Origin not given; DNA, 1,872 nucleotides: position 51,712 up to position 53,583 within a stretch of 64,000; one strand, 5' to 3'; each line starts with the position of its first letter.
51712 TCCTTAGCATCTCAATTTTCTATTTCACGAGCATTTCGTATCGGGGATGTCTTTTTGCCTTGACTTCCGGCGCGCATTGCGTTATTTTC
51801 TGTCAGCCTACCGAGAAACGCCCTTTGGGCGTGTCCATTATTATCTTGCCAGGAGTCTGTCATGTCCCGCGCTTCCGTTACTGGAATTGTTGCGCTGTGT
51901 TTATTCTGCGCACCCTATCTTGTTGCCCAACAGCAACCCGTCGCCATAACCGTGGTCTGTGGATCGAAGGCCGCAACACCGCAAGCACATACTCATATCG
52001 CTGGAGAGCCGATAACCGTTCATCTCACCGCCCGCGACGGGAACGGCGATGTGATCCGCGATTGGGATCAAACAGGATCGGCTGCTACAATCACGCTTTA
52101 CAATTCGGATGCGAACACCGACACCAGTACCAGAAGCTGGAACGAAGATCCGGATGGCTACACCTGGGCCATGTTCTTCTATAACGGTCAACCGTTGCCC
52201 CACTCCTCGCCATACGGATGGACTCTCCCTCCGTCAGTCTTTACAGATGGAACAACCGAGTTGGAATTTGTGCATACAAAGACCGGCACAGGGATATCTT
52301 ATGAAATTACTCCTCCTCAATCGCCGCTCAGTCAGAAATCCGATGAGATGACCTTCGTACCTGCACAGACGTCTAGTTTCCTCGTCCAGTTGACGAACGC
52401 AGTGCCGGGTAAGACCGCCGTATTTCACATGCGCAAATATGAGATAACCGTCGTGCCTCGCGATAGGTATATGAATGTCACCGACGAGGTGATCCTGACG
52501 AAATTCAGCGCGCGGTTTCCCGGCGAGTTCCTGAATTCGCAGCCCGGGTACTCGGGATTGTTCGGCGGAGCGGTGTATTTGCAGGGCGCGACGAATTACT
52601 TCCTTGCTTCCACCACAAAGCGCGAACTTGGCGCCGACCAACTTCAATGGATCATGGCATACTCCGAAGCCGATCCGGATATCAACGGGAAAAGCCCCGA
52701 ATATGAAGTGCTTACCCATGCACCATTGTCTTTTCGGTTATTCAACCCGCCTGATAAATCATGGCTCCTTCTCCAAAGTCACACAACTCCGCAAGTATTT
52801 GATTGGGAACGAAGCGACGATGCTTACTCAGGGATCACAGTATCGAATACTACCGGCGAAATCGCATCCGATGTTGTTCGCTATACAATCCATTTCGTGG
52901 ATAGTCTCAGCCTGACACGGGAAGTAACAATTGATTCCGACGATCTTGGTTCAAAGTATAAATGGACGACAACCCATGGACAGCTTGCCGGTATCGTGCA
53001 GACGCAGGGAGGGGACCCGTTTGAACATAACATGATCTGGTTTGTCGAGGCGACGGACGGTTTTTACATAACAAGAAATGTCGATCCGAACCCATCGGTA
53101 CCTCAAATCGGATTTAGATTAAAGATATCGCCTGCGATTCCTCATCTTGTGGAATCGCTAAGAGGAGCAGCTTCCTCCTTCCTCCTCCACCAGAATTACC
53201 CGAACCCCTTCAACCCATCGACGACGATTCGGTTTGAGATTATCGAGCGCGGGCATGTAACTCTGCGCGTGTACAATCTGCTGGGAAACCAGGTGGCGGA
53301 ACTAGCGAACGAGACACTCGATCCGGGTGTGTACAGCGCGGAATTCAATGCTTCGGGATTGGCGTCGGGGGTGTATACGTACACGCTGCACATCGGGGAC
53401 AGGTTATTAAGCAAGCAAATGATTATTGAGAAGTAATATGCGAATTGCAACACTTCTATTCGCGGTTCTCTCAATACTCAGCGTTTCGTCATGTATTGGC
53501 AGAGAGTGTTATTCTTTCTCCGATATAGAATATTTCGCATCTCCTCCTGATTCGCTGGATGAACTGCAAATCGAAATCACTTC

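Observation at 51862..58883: Five-gene tandem array of paralogous T9SS cargo proteins alternating long (~510-524 aa) and short (~400 aa) forms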

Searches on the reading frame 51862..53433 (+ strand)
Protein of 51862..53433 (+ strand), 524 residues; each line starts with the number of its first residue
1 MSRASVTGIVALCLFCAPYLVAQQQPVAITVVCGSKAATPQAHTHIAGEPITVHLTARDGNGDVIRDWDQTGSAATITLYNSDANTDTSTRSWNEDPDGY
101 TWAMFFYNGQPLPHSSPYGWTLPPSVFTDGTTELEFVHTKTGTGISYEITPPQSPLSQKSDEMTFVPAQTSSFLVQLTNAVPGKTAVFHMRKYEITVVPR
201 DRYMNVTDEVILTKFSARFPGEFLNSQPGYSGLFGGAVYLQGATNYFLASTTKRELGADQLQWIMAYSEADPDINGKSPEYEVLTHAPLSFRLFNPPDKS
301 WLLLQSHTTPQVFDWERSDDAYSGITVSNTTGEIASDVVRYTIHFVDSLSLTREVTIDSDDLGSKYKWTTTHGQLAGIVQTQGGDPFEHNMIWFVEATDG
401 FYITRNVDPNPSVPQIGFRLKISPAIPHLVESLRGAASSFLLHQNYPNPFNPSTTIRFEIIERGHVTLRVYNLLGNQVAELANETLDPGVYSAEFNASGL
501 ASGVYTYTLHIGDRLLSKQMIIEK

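Call 3: search_protein_families(library=pfam, proteins=[window:51862-53433:+], max_evalue=1)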
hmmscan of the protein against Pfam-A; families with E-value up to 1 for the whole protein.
window:51862-53433:+ (524 aa): 2 families
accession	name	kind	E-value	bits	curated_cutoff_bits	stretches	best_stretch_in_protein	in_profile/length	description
PF18962.6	Por_Secre_tail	-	9.2e-09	35.9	27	1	446-522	2-75/75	Secretion system C-terminal sorting domain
PF13585.12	CHU_C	-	0.0055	17.2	27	1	464-512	27-74/86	CHU_C Type IX secretion signal domain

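Call 4: search_protein_families(library=ncbifam, proteins=[window:51862-53433:+], max_evalue=1)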
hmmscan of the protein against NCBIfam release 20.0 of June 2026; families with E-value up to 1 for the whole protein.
window:51862-53433:+ (524 aa): 4 families
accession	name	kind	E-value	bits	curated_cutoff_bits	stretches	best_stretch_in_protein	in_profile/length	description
TIGR04183.1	Por_Secre_tail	domain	9e-09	35.2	23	1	446-522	2-71/72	T9SS type A sorting domain-containing protein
NF052323.1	T9SSA_dep_M6i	equivalog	4.4e-07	28.2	600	1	445-506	960-1021/1043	T9SS-dependent M6-like inactivated metalloprotease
NF038113.1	T9SSA_dep_M36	equivalog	3.2e-06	25.6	885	1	444-522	794-868/869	T9SS-dependent M36 family metallopeptidase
NF033707.1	T9SS_sortase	equivalog_domain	0.0062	14.2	420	1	443-512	999-1078/1095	type IX secretion system sortase PorU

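Call 26: predict_structure(alignment_id=A2)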
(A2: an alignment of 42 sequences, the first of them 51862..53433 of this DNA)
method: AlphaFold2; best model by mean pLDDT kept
length: 524 residues; sequences in the alignment: 42
mean_pLDDT: 87.9   pTM: 0.65
mean pLDDT of the five models: 87.9, 87.7, 86.6, 86.4, 86.1
residues with pLDDT >= 90: 389; 70-90: 72; 50-70: 28; < 50: 35
segments of 3 or more residues with pLDDT < 50: 1-5, 19-28, 34-39, 428-438
pLDDT, mean of each block of 10 residues (from residue 1): 47 49 44 47 87 92 92 95 81 78 96 96 96 96 95 82 95 95 95 96 94 97 87 91 95 95 97 96 96 96 92 97 94 95 95 95 97 94 84 96 89 86 68 46 92 94 90 95 92 95 96 89 92
secondary structure, 60 per line:
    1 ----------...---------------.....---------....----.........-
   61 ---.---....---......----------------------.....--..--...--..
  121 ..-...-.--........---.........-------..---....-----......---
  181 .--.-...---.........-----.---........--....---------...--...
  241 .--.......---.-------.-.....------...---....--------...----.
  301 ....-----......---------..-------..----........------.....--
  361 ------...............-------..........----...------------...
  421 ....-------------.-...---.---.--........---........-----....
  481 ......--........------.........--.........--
elements in order: E29-33 E43-46 E51-59 H68-71 E75-80 E103-107 E114-116 E119-122 E131-138 E142-150 E163-166 E172-177 E186-188 E192-200 E210-217 E238-241 E244-250 E264-268 E275-277 E281-284 E293-295 E300-304 E310-315 E340-347 E354-358 E367-371 H372-381 E389-398 E403-405 E418-424 E440-442 E453-460 E464-471 E477-486 E489-496 E503-511 E514-522

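Call 35: fold_search(model_id=the predicted structure, library=pdb)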
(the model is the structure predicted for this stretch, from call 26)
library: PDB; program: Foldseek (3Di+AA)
matches with E <= 10: 1973; with E <= 0.001: 168
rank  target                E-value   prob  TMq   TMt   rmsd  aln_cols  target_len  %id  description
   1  7ad7_B                2.2e-12  1.00  0.19  0.17  30.3       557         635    9  Crystal structure of human complement C5 in complex with the K8 bovine knob domain peptide. (released 2021-03-10)
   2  7q62_B                2.4e-11  1.00  0.17  0.13  29.6       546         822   12  Structure of TEV cleaved A2ML1 dimer (A2ML1-TT dimer) (released 2022-04-20)
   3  5jpm_A                2.8e-11  1.00  0.16  0.14  30.8       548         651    9  Structure of the complex of human complement C4 with MASP-2 rebuilt using iMDFF (released 2016-08-10)
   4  9u61_C                4.0e-11  1.00  0.19  0.17  31.7       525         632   11  CP/MBL pathways C3 convertase C4b2a and C3 complex (released 2026-01-14)
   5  4yfg_A                8.1e-11  1.00  0.19  0.20  17.3       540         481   10  Crystal structure of PTP delta meA3/meB minus variant Ig1-Fn1 (released 2015-05-06)
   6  7ad6_B                8.5e-11  1.00  0.17  0.15  32.7       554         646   10  Crystal structure of human complement C5 in complex with the K92 bovine knob domain peptide. (released 2021-03-10)
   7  7sqc_2A               8.9e-11  1.00  0.22  0.17  16.4       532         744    9  Ciliary C1 central pair apparatus isolated from Chlamydomonas reinhardtii (released 2022-04-13)
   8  6tav_C                1.5e-10  1.00  0.17  0.08  37.8       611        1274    9  Crystal structure of endopeptidase-induced alpha2-macroglobulin (released 2021-05-12)
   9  5hcc_B                1.7e-10  1.00  0.19  0.16  30.0       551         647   10  Ternary complex of human Complement C5 with Ornithodoros moubata OmCI and Dermacentor andersoni RaCI3. (released 2016-03-30)
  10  3cu7_A                1.9e-10  1.00  0.21  0.09  29.8       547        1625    9  Human Complement Component 5 (released 2008-06-10)
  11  7b2m_A                2.0e-10  1.00  0.18  0.16  31.9       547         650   11  Cryo-EM structure of complement C4b in complex with nanobody E3 (released 2022-03-02)
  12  3cu7_B                2.2e-10  1.00  0.21  0.09  29.8       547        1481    9  Human Complement Component 5 (released 2008-06-10)
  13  8coe_C                3.0e-10  1.00  0.17  0.15  32.4       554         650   11  complement C5 in complex with the LCP0195 nanobody (released 2024-01-03)
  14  4yfd_A                3.3e-10  1.00  0.20  0.21  14.2       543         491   10  Crystal structure PTP delta Ig1-Fn2 in complex with IL-1RAcP (released 2015-05-06)
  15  7sqc_F1               3.5e-10  1.00  0.22  0.23  18.6       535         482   10  Ciliary C1 central pair apparatus isolated from Chlamydomonas reinhardtii (released 2022-04-13)
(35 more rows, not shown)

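Call 56: search_protein_representatives(alignment_id=A2)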
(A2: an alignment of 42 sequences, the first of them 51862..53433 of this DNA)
Query: 42 sequences, 528 profile positions. Proteins with E-value up to 0.001 (for the whole library): 454050; up to 1e-10: 290365; up to 1e-30: 3861. The best 150 are listed.
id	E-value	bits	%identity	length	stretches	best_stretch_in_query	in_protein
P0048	1.1e-263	891.7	-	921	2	42-528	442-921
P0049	4.4e-258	873.2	-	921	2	30-528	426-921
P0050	2.4e-243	824.6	-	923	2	31-528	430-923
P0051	3.1e-243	824.3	-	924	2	6-430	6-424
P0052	2.8e-232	788.1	-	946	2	40-528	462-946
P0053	4.4e-228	774.3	-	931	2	31-527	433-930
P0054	1.0e-227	773.0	-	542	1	25-528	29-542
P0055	3.9e-225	764.5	-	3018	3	26-528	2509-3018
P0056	1.3e-218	743.0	-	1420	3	30-435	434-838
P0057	4.9e-215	731.2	-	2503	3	25-528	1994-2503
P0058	3.6e-211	718.4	-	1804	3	26-528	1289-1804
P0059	3.1e-208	708.7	-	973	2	26-528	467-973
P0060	1.8e-207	706.3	-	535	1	8-528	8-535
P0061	1.3e-196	670.4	-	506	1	37-528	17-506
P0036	2.2e-196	669.6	-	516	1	15-528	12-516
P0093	5.8e-133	460.4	-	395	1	167-528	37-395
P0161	1.1e-44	169.1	-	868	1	291-528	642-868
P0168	2.1e-42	161.6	-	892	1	333-528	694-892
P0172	1.6e-41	158.6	-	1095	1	290-528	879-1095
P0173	1.9e-41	158.4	-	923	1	285-528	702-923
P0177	3.7e-41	157.4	-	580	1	290-528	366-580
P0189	1.5e-39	152.1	-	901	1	326-528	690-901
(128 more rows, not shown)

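Call 59: search_protein_families(library=pfam, proteins=[P0161, P0168, P0172, P0173, P0177, P0189, P0055, P0056], max_evalue=0.01)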
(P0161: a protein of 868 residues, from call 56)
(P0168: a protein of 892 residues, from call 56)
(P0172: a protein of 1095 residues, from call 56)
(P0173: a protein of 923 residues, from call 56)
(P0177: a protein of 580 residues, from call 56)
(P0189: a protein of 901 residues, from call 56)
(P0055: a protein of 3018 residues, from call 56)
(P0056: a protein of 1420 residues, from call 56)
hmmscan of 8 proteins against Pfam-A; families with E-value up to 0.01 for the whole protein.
P0161 (868 aa): 3 families
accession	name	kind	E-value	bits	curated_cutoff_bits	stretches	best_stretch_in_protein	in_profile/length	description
PF18962.6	Por_Secre_tail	-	3.2e-12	47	27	1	790-865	2-74/75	Secretion system C-terminal sorting domain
PF14292.12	SusE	-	1.9e-07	31.7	25.2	1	634-738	6-105/106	SusE outer membrane protein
PF13860.13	FlgD_ig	-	0.00027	21.3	27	1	800-852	14-72/79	FlgD Ig-like domain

P0168 (892 aa): 4 families
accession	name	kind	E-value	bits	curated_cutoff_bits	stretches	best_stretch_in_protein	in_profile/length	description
PF18962.6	Por_Secre_tail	-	1e-12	48.6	27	1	814-889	2-74/75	Secretion system C-terminal sorting domain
PF22184.2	CBM_56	-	9.5e-06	26.2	27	1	365-411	19-63/75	Carbohydrate binding module family 56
PF13860.13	FlgD_ig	-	1.7e-05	25.1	27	1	821-879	9-75/79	FlgD Ig-like domain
PF13585.12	CHU_C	-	0.0055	17.2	27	0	830-887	25-81/86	CHU_C Type IX secretion signal domain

P0172 (1095 aa): 4 families
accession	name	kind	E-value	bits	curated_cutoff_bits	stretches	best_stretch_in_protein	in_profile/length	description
PF18962.6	Por_Secre_tail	-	4e-08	33.9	27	1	1017-1089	2-71/75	Secretion system C-terminal sorting domain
PF14292.12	SusE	-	4.6e-08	33.6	25.2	1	873-974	7-105/106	SusE outer membrane protein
PF13860.13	FlgD_ig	-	2.1e-05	24.9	27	1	1026-1082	13-75/79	FlgD Ig-like domain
PF13540.12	RCC1_2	-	0.0049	17.1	22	0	797-809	16-28/30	Regulator of chromosome condensation (RCC1) repeat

P0173 (923 aa): 6 families
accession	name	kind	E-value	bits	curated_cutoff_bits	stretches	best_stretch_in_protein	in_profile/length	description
PF03382.20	DUF285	-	5e-110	362.3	25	4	192-282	17-107/120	Mycoplasma protein of unknown function, DUF285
PF18962.6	Por_Secre_tail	-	8.6e-11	42.4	27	1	845-919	2-73/75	Secretion system C-terminal sorting domain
PF14292.12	SusE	-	5.2e-08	33.5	25.2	1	698-802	5-105/106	SusE outer membrane protein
PF00404.24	Dockerin_1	-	3.4e-07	30.8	22.9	1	532-586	1-53/57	Dockerin type I domain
PF00801.26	PKD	-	3.6e-05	24.1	23.5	1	74-115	26-65/80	PKD domain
PF18911.6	PKD_4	-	0.00018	21.9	27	1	61-114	14-67/85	PKD domain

P0177 (580 aa): 5 families
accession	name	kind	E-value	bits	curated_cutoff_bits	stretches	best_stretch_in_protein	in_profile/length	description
PF18962.6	Por_Secre_tail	-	7e-12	45.9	27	1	502-577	2-74/75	Secretion system C-terminal sorting domain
PF14292.12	SusE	-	8.7e-12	45.6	25.2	1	364-460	11-105/106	SusE outer membrane protein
PF13860.13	FlgD_ig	-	6e-06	26.6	27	1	511-567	13-75/79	FlgD Ig-like domain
PF02018.23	CBM_4_9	-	0.0038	18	25.9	0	219-343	2-131/136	Carbohydrate binding domain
PF13585.12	CHU_C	-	0.0059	17.1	27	0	517-574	24-80/86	CHU_C Type IX secretion signal domain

P0189 (901 aa): 2 families
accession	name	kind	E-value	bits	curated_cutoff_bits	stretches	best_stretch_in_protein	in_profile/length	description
PF18962.6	Por_Secre_tail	-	4.8e-12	46.4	27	1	822-897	2-73/75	Secretion system C-terminal sorting domain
PF14292.12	SusE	-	9.8e-05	22.9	25.2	1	688-763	32-105/106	SusE outer membrane protein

P0055 (3018 aa): 2 families
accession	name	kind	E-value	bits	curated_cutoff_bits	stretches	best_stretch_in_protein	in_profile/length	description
PF13860.13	FlgD_ig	-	8.6e-10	38.9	27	1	2951-3005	21-75/79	FlgD Ig-like domain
PF18962.6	Por_Secre_tail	-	2.5e-05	24.9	27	1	2935-3014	2-73/75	Secretion system C-terminal sorting domain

P0056 (1420 aa): 1 family
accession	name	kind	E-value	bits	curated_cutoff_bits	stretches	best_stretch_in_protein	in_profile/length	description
PF18962.6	Por_Secre_tail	-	0.0022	18.7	27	1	1343-1416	3-73/75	Secretion system C-terminal sorting domain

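Call 66: list_cluster_members(proteins=[P0191, window:51862-53433:+, window:53438-54622:+, window:54627-56144:+, window:56149-57351:+, window:57363-58880:+])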
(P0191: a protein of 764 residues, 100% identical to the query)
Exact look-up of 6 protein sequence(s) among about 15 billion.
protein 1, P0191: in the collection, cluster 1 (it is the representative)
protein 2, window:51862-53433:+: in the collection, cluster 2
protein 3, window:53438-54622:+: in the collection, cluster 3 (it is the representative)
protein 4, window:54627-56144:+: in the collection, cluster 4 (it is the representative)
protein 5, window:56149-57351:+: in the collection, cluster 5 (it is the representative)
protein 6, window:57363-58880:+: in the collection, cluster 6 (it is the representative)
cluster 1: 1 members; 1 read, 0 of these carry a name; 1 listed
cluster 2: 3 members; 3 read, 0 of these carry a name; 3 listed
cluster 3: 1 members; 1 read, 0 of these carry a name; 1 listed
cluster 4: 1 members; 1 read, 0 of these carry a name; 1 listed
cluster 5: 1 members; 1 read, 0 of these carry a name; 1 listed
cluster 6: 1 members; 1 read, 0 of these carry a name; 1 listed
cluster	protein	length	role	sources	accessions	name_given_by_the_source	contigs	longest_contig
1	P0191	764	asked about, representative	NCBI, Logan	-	-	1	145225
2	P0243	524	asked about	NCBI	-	-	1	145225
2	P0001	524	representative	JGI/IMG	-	-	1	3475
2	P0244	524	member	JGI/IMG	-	-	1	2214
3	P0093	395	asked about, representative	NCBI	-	-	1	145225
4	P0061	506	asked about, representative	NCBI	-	-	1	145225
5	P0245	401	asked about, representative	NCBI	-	-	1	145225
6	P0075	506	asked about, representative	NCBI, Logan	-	-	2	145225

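Call 67: find_encoding_contigs(protein=P0093, flank=3000, max_places=2)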
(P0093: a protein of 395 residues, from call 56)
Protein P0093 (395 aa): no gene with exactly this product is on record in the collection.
